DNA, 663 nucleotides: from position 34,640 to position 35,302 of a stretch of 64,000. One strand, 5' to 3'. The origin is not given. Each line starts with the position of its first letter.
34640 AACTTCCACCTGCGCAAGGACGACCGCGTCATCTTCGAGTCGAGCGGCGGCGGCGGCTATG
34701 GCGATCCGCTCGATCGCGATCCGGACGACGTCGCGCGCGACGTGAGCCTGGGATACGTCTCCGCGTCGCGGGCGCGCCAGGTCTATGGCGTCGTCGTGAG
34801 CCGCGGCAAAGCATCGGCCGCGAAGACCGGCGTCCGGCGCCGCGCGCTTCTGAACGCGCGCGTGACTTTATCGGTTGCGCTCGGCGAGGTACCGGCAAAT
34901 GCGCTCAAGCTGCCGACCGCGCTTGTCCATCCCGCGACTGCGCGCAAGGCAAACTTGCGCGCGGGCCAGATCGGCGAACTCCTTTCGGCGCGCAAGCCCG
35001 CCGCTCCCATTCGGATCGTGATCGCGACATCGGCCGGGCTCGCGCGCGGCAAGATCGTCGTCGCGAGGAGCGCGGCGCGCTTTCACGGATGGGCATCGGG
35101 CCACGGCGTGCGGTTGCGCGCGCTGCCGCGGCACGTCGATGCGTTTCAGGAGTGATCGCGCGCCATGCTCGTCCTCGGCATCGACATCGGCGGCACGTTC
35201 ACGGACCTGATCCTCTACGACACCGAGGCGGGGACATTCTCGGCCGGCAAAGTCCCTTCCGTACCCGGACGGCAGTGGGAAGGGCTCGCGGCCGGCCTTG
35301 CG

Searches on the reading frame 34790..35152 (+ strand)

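Call 58: search_protein_families(library=pfam, proteins=[window:34790-35152:+], max_evalue=1)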
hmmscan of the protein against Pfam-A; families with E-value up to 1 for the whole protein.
window:34790-35152:+ (121 aa): 2 families
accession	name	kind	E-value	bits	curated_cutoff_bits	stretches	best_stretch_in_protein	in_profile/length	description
PF01568.27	Molydop_binding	-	0.18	12.3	26.8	1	42-96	30-81/110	Molydopterin dinucleotide binding domain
PF13212.11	DUF4020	-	0.25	11.5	22.7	1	56-105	62-114/182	Domain of unknown function (DUF4020)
